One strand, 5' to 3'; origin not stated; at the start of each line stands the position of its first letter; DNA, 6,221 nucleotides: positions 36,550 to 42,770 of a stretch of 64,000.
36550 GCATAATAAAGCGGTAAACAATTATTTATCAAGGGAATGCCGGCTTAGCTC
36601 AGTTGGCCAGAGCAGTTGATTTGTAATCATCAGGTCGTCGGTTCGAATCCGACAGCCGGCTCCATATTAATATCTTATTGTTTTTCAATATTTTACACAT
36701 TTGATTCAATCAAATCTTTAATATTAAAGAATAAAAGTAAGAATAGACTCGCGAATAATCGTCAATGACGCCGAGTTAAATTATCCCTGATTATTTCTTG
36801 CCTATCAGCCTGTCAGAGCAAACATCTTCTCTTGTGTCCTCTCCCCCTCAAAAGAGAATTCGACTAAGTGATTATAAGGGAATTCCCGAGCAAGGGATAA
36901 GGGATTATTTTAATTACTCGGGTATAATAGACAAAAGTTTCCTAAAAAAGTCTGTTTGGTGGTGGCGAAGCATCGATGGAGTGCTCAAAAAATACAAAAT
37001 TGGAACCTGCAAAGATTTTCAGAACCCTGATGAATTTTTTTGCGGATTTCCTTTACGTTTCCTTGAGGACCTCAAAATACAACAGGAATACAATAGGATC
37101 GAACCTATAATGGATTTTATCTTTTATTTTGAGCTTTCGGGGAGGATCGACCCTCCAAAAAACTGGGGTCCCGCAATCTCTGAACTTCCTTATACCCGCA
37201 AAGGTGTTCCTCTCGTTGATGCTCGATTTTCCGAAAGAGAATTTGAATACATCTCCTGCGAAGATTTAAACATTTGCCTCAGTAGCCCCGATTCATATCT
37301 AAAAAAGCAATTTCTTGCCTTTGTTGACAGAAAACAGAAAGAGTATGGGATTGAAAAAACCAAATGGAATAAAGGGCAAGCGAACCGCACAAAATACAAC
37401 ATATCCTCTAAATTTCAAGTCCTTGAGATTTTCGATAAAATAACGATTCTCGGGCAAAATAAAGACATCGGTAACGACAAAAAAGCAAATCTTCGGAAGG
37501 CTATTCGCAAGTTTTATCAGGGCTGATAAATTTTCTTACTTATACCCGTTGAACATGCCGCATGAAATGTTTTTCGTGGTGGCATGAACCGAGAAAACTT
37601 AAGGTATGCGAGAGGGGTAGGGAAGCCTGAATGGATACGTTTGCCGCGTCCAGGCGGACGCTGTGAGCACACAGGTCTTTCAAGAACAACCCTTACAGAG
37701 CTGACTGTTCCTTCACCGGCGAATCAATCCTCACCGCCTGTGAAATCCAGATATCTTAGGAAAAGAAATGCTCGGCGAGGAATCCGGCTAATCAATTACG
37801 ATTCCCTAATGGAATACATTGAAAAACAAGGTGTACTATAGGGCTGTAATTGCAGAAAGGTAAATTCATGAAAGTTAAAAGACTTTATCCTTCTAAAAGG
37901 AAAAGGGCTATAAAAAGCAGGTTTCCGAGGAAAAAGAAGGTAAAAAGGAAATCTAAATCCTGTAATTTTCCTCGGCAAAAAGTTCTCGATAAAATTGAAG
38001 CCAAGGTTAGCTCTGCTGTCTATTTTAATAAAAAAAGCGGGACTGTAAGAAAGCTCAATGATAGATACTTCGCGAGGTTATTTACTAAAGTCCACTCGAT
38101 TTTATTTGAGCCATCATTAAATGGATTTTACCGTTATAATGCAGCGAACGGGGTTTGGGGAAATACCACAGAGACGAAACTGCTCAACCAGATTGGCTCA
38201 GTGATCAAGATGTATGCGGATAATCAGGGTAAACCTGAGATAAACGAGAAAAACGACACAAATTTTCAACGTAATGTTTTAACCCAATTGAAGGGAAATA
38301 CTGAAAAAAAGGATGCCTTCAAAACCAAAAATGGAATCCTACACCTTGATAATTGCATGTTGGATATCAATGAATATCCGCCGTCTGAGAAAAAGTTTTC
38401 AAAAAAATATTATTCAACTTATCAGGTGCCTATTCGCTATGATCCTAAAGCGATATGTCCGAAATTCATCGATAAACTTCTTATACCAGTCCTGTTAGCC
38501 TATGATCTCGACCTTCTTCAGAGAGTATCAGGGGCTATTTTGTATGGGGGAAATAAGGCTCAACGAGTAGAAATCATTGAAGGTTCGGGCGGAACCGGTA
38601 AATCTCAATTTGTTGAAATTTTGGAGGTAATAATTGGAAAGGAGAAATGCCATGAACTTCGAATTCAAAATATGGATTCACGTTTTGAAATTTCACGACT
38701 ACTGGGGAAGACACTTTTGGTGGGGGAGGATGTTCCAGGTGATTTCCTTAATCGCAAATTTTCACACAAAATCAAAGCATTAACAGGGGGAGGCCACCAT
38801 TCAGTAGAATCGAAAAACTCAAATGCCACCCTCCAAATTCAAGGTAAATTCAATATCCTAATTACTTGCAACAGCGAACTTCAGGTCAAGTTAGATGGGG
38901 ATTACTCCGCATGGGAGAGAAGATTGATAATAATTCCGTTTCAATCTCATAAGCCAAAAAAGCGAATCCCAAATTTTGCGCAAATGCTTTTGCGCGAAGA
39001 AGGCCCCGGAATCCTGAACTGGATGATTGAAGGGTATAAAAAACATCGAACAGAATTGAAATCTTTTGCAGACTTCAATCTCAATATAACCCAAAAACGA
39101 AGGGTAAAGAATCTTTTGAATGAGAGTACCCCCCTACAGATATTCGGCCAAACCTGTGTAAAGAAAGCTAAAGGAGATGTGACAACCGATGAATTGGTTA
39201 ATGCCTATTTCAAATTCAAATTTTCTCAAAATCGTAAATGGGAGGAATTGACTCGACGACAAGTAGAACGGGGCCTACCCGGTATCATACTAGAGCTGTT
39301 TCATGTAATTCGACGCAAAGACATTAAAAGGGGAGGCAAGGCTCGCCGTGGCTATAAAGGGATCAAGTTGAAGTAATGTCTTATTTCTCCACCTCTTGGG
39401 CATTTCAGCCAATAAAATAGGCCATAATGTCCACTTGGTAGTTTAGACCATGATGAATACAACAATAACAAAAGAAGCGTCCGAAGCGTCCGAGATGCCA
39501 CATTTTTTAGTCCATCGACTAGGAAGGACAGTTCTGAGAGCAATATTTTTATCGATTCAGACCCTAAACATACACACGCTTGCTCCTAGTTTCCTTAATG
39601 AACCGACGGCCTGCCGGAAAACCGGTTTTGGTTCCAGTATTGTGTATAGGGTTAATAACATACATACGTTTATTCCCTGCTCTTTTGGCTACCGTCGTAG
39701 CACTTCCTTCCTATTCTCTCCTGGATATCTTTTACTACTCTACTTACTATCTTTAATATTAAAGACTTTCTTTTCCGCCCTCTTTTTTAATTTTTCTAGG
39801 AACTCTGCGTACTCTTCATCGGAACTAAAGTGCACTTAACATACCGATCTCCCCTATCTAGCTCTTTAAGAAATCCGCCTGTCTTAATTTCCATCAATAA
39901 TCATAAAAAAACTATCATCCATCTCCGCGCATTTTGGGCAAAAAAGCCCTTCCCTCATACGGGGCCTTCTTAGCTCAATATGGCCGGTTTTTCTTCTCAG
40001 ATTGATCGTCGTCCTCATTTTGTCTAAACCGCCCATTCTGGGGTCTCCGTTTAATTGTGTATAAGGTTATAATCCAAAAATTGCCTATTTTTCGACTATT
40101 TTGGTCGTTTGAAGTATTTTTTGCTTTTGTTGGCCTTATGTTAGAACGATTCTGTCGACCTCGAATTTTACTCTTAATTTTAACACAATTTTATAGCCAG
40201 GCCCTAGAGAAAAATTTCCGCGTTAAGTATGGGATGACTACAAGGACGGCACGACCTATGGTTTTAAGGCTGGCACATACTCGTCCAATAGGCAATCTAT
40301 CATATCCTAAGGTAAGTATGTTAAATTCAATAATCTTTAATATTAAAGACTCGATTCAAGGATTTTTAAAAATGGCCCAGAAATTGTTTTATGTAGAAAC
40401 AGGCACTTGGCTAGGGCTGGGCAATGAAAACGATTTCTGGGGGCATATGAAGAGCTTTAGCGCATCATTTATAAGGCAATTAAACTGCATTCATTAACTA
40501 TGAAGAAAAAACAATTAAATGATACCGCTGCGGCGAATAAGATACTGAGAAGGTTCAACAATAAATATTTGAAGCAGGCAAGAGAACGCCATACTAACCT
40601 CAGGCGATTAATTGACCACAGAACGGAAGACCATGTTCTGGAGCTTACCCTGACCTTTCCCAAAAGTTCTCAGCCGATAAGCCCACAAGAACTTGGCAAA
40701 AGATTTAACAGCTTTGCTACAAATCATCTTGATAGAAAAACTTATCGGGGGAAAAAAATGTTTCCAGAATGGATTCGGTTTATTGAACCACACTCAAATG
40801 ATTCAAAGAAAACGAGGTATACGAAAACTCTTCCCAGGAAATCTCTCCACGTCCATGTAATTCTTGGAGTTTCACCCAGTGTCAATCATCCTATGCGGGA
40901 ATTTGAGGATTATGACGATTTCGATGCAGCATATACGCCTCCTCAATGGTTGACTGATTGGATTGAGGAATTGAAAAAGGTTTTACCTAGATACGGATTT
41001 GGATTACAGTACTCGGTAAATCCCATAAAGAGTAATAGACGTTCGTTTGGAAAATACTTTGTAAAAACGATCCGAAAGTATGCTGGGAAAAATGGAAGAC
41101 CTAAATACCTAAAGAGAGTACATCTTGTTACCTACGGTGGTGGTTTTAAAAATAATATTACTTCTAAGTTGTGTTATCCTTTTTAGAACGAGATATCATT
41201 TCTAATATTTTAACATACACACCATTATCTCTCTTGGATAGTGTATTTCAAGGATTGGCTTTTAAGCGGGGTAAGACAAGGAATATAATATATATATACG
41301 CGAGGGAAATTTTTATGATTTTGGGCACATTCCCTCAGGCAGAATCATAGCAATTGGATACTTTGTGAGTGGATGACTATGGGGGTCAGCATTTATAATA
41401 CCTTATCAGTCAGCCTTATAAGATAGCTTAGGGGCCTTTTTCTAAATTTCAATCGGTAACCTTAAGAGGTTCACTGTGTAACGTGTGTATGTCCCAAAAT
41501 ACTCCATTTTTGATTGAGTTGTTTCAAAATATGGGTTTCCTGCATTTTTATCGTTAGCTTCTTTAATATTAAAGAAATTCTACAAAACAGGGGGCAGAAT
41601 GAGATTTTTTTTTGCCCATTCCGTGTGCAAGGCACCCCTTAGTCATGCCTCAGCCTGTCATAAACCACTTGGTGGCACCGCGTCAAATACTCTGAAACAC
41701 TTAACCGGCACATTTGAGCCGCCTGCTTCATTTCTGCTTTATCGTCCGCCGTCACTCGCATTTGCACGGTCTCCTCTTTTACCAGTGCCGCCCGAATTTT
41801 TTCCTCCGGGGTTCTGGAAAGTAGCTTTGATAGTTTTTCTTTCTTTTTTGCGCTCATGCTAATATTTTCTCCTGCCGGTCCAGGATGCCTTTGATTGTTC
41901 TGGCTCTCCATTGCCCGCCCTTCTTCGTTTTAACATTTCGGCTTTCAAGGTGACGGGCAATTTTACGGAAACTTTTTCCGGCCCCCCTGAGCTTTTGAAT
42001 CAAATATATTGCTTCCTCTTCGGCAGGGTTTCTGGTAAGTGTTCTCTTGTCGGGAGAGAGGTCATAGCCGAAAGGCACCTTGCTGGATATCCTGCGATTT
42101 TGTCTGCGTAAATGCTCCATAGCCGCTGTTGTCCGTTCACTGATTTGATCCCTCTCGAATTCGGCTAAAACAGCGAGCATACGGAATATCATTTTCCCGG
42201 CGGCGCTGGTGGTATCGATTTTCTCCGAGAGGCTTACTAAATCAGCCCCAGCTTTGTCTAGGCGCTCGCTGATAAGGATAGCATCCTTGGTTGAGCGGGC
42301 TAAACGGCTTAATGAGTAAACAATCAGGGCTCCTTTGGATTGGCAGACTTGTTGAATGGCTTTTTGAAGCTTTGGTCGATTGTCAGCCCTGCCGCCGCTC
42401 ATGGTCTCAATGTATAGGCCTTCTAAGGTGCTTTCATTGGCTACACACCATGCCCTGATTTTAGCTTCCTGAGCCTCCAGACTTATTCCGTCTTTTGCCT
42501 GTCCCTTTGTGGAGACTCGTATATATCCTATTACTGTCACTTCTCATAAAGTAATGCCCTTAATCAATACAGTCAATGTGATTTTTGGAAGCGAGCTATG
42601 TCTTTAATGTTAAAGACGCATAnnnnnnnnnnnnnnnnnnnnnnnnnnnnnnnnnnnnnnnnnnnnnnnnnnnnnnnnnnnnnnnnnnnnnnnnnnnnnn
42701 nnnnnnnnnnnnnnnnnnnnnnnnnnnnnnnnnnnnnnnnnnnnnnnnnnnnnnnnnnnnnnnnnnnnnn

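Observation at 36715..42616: A 16-bp palindrome, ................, recurs five times across the tRNA-adjacent island and once more at 59225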

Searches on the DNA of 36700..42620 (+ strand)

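Call 89: search_dna_similar(query=window:36700-42620:+, collection=plasmids, mode=distant, max_rows=10)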
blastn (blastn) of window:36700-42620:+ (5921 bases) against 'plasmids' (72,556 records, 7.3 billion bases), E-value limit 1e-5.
Records with a match: 1; places in all: 2; records where one place covers at least 80% of the query: 0.
Best place of each record, by identity: 60-80% 1.
By first word of the organism name: Methylomagnum 1.
By predicted mobility (MOB-suite, as given by PLSDB): non-mobilizable 1.
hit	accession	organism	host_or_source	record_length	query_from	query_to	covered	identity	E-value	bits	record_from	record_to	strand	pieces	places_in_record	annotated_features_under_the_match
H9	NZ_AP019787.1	Methylomagnum ishizawai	-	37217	5414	5600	3%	71.7%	9e-17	100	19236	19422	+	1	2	recombinase family protein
